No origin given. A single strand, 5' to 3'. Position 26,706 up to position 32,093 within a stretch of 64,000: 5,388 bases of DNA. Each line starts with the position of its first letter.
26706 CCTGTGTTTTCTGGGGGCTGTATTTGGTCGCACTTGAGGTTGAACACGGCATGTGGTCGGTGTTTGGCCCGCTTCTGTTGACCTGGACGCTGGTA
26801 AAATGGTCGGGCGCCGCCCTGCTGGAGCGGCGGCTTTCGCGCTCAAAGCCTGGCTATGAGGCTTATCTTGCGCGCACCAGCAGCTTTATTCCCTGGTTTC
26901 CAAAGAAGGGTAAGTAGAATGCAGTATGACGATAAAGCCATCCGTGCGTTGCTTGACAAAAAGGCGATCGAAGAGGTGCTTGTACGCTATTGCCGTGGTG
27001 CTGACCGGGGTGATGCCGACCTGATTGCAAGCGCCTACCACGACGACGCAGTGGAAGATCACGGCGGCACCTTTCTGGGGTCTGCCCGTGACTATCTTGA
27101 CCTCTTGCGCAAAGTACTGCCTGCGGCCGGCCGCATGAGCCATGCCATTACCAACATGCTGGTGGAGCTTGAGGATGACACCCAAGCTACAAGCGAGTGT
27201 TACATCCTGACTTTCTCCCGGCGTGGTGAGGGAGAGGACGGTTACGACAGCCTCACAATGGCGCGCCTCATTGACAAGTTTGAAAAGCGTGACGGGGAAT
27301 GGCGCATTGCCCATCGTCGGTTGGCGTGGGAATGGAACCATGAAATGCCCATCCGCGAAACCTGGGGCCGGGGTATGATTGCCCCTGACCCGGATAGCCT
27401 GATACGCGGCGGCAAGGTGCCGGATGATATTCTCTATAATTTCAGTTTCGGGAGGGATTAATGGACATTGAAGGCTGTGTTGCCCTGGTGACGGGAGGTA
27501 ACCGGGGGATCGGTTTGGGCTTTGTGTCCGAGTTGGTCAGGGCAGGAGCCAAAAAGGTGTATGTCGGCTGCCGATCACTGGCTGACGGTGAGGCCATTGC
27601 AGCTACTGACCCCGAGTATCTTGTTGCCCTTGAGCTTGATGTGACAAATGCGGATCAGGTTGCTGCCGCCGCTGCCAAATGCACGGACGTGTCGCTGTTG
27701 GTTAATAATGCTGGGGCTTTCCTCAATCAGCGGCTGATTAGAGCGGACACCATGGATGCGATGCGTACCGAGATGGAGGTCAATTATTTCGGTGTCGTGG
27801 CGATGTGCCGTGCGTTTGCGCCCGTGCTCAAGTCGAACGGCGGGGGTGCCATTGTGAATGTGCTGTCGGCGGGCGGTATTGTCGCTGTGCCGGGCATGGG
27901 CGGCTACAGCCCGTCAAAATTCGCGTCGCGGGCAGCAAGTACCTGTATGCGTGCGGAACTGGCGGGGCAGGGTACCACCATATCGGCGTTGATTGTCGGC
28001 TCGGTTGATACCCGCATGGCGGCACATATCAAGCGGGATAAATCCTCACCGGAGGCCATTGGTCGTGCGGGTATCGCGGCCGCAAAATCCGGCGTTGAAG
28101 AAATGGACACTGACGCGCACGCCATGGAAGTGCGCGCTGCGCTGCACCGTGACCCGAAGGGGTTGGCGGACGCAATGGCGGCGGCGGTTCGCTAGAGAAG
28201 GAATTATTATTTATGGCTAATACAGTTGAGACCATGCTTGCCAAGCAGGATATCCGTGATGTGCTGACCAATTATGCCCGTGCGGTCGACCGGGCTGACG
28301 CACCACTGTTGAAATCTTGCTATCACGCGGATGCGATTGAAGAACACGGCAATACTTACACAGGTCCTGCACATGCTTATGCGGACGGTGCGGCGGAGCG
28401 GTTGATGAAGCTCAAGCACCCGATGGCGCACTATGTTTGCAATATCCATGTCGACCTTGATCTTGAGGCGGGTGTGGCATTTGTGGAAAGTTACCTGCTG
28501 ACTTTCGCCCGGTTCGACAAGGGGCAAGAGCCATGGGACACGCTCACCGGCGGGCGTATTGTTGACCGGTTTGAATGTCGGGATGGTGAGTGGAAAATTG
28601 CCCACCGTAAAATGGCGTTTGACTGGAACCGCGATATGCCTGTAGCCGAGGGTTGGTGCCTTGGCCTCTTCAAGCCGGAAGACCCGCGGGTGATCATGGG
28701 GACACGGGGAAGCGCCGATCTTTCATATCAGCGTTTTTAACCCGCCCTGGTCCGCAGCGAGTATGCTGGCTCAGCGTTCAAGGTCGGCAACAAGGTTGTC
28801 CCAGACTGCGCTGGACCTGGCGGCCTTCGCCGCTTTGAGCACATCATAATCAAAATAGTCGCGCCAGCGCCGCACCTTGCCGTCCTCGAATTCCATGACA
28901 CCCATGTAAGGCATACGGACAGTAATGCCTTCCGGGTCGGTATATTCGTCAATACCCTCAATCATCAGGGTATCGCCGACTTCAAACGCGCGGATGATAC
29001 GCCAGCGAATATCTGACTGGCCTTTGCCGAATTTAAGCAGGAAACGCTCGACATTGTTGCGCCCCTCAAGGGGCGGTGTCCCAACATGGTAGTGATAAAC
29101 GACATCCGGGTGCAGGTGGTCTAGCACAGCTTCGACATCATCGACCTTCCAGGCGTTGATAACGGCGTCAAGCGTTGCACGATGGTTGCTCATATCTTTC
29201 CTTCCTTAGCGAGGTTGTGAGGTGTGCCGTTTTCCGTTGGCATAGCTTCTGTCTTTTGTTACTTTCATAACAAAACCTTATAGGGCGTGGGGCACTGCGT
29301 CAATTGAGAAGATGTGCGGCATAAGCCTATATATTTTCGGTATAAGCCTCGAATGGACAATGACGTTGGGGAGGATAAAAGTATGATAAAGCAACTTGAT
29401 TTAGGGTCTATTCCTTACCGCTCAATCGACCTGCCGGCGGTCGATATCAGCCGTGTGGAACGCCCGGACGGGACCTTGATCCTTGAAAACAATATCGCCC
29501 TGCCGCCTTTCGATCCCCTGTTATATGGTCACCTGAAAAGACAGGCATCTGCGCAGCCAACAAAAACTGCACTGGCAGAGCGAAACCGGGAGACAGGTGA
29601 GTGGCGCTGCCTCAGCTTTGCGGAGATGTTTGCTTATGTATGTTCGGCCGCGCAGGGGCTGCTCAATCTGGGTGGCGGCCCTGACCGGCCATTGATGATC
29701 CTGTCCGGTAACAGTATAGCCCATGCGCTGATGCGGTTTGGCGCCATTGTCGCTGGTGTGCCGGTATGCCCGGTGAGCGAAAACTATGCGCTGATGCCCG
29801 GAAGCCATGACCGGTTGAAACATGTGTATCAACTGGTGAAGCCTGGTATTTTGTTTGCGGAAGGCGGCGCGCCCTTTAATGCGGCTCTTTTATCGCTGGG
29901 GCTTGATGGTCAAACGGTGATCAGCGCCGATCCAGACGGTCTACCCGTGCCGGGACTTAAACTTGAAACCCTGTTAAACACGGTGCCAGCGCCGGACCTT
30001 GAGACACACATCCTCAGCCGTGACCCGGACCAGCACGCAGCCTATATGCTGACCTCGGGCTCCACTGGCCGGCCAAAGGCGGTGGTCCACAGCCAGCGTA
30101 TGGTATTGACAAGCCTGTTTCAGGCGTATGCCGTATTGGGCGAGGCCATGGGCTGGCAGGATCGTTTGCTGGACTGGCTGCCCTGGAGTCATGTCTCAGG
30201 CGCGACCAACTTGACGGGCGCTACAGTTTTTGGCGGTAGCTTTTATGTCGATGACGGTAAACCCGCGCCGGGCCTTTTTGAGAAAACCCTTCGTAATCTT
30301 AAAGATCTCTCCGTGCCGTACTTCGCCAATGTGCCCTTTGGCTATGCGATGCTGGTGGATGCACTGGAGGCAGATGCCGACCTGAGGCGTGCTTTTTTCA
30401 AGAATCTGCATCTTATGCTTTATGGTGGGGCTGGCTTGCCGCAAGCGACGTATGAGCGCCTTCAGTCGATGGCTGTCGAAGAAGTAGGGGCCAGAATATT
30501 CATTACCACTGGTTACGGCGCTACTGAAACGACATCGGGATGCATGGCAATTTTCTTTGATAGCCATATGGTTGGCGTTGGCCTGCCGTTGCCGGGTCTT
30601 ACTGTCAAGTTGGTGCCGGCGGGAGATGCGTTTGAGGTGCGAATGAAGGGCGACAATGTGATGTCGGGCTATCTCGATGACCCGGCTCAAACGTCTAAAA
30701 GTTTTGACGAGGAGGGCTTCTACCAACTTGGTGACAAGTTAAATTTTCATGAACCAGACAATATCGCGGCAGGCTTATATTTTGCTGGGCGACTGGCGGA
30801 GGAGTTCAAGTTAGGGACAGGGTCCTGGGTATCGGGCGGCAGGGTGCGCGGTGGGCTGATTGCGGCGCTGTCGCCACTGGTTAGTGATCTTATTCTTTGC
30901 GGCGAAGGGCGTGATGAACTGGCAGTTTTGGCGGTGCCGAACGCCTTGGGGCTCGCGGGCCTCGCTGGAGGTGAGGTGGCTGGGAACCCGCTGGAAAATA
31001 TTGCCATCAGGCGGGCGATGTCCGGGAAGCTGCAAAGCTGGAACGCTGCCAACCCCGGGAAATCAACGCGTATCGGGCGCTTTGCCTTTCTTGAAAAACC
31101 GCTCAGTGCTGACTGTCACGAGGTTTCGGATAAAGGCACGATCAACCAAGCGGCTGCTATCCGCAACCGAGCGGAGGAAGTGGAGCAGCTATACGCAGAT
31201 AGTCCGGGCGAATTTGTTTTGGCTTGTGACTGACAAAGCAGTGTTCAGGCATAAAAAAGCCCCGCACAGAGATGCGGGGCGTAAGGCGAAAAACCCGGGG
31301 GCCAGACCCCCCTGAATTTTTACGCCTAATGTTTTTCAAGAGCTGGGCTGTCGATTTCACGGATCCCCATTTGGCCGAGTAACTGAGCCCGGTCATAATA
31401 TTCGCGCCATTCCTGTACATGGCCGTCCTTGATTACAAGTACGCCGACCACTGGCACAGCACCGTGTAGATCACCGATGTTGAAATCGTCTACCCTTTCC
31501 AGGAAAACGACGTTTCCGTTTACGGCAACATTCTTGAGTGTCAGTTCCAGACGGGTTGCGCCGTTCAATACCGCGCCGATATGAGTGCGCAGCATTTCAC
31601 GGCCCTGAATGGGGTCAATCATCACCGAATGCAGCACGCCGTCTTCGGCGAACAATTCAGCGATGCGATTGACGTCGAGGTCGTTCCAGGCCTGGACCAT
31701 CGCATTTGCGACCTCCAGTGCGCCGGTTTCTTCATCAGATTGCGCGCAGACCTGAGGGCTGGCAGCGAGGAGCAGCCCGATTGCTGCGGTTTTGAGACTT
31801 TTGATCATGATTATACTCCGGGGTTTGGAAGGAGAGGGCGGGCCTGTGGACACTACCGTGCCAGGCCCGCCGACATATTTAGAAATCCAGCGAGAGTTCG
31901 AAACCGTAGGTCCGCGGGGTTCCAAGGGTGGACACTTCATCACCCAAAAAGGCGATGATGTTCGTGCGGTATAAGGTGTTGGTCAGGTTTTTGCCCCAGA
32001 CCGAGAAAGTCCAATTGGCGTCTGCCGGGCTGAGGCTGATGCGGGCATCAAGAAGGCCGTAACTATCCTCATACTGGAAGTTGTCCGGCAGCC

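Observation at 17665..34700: Nine copies of an asymmetric 19-bp motif (consensus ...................), found only in intergenic regions of one gene island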

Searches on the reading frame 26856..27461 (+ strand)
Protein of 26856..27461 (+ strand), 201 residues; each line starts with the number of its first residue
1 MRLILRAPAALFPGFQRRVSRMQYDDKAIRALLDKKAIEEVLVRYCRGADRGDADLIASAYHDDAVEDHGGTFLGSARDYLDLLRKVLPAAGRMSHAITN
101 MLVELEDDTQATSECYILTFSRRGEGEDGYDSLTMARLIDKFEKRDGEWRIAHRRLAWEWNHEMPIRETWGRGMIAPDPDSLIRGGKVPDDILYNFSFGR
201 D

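Call 4: search_protein_families(library=pfam, proteins=[window:26856-27461:+])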
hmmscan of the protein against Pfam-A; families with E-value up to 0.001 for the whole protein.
window:26856-27461:+ (201 aa): 6 families
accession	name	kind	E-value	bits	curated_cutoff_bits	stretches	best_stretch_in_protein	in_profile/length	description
PF13577.12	SnoaL_4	-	9.6e-24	84.2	24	1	31-155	2-126/126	SnoaL-like domain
PF12680.13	SnoaL_2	-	2.1e-05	25.5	27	1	44-149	3-99/102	SnoaL-like domain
PF14534.12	DUF4440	-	4.9e-05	24.2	25.2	1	38-151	1-107/107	Domain of unknown function (DUF4440)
PF12893.14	Lumazine_bd_2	-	0.00026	22.1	22.1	0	34-99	2-73/116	Putative lumazine-binding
PF00866.24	Ring_hydroxyl_B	-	0.00041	20.8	27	1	93-156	74-135/144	Ring hydroxylating beta subunit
PF13474.12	SnoaL_3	-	0.00084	20.1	22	0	38-154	1-114/121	SnoaL-like domain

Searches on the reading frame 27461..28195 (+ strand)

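Call 5: search_protein_families(library=pfam, proteins=[window:27461-28195:+])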
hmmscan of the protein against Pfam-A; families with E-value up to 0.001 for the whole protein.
window:27461-28195:+ (244 aa): 4 families
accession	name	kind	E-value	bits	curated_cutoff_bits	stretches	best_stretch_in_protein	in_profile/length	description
PF00106.31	adh_short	-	1.2e-35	123.3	26.6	1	7-193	2-193/195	short chain dehydrogenase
PF13561.12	adh_short_C2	-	1.6e-23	84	27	1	14-198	5-192/236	Enoyl-(Acyl carrier protein) reductase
PF08659.16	KR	-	5.7e-07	30.1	22.6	1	8-151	3-151/180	KR domain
PF03435.24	Sacchrp_dh_NADP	-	0.00013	22.7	25.1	1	16-95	8-87/129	Saccharopine dehydrogenase NADP binding domain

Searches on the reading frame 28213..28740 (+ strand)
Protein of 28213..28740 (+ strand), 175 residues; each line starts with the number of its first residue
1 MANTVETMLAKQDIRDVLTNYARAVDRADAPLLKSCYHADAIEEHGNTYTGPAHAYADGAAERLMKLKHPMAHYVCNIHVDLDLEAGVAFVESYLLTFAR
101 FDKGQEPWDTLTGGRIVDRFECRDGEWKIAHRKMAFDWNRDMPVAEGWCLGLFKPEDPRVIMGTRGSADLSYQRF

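Call 5: search_protein_families(library=pfam, proteins=[window:28213-28740:+])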
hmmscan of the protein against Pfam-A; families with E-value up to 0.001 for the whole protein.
window:28213-28740:+ (175 aa): 2 families
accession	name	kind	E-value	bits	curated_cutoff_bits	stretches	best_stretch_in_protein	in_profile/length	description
PF13577.12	SnoaL_4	-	3.7e-18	66.2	24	1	7-133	2-126/126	SnoaL-like domain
PF14534.12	DUF4440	-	0.00059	20.7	25.2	0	14-129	1-107/107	Domain of unknown function (DUF4440)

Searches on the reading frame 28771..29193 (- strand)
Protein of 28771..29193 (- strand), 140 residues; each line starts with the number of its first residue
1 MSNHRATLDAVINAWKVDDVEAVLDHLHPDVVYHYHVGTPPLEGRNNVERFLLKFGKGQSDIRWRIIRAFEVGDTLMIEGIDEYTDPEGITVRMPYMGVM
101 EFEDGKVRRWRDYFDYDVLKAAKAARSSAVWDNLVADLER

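Call 5: search_protein_families(library=pfam, proteins=[window:28771-29193:-])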
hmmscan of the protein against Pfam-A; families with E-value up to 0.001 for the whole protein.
window:28771-29193:- (140 aa): 4 families
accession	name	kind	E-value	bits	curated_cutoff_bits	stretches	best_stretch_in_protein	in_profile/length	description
PF12680.13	SnoaL_2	-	1.6e-18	67.6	27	1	10-110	3-102/102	SnoaL-like domain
PF07858.18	LEH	-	9.2e-14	52.2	24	1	7-121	6-119/122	Limonene-1,2-epoxide hydrolase catalytic domain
PF07366.18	SnoaL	-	1.9e-10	41.1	28.4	1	8-116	4-119/126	SnoaL-like polyketide cyclase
PF14534.12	DUF4440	-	0.00061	20.7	25.2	1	9-106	6-104/107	Domain of unknown function (DUF4440)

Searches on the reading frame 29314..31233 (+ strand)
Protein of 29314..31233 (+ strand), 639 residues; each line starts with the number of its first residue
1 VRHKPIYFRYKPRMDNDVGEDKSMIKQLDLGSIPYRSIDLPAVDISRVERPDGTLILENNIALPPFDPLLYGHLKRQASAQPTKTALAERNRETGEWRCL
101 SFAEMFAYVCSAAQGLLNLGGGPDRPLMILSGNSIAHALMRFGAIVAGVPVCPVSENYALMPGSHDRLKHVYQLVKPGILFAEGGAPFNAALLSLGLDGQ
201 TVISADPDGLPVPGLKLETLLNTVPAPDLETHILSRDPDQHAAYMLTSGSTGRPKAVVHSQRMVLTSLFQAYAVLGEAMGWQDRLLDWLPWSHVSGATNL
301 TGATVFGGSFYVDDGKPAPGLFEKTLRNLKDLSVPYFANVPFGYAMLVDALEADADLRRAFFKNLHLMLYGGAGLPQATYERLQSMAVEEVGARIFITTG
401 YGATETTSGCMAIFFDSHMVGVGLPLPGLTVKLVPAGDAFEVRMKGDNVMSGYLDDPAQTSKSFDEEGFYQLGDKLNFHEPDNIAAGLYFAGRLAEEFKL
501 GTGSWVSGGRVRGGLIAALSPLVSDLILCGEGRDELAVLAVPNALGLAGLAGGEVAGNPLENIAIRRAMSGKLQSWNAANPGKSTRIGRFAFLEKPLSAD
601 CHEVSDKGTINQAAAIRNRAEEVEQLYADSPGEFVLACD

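Call 5: search_protein_families(library=pfam, proteins=[window:29314-31233:+])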
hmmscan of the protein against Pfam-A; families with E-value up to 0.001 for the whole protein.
window:29314-31233:+ (639 aa): 2 families
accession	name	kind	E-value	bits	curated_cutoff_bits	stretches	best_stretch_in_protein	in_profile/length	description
PF00501.34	AMP-binding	-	2.2e-47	162.1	29.9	1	74-454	1-384/384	AMP-binding enzyme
PF23562.2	AMP-binding_C_3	-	9.6e-05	23.2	20.8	1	516-629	21-122/124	AMP-binding enzyme C-terminal domain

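Call 38: search_protein_families(library=ncbifam, proteins=[window:29314-31233:+], max_evalue=0.00001)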
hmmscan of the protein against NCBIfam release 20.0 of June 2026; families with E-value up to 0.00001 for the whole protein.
window:29314-31233:+ (639 aa): 58 families (the best 25 are shown)
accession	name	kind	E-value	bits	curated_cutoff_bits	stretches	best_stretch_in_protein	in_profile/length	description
NF009232.0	PRK12582.1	subfamily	3.4e-191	636.7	777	1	29-636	10-622/624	acyl-CoA synthetase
NF004837.0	PRK06187.1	subfamily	6e-27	94.1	476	1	70-475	10-407/531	long-chain-fatty-acid--CoA ligase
TIGR01923.1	menE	equivalog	4.7e-23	81.7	330.15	1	237-475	111-333/442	o-succinylbenzoate--CoA ligase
TIGR01733.1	AA-adenyl-dom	subfamily_domain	2.9e-22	79.1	317.4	1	103-499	3-383/409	amino acid adenylation domain-containing protein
NF005801.1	PRK07656.1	equivalog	1.3e-21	76.8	657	1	97-474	24-387/500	FadD3 family acyl-CoA ligase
NF005858.0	PRK07787.1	subfamily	9.4e-20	70.5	575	1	132-475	54-358/471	acyl-CoA synthetase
NF005714.0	PRK07529.1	subfamily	1.2e-18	66.8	632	1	236-474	215-459/640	acyl-CoA synthetase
NF038343.1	ligase_FadD11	exception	1.2e-17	63.5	950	2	362-630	326-584/585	fatty acid--CoA ligase FadD11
NF006539.0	PRK09029.1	equivalog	3.8e-17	62.3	494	1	230-480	126-344/458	o-succinylbenzoate--CoA ligase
NF006182.0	PRK08316.1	subfamily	6e-17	61.3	663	1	72-474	15-401/523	fatty acyl-CoA synthetase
NF005702.0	PRK07514.1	subfamily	4.2e-16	58.4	558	1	228-478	146-388/506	malonyl-CoA synthase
NF006181.0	PRK08314.1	subfamily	8.4e-16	57.3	705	1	231-466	196-425/563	long-chain-fatty-acid--CoA ligase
NF006572.0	PRK09088.1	equivalog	8.6e-16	57.7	696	1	217-474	119-372/491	acyl-CoA synthetase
NF041592.1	carboxyl_red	equivalog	2.1e-15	55.5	1300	1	234-629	226-621/1160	carboxylic acid reductase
NF004229.0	PRK05677.1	subfamily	5.9e-15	54.7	879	1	238-474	206-439/563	long-chain-fatty-acid--CoA ligase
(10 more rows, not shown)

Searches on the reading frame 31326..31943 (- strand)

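Call 5: search_protein_families(library=pfam, proteins=[window:31326-31943:-])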
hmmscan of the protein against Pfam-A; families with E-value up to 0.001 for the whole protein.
window:31326-31943:- (205 aa): 3 families
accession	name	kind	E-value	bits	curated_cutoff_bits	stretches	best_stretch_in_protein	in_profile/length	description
PF07858.18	LEH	-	4.3e-14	53.3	24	1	77-191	5-119/122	Limonene-1,2-epoxide hydrolase catalytic domain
PF12680.13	SnoaL_2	-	1e-11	45.8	27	1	81-178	3-101/102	SnoaL-like domain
PF07366.18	SnoaL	-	9e-07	29.2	28.4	0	78-144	3-69/126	SnoaL-like polyketide cyclase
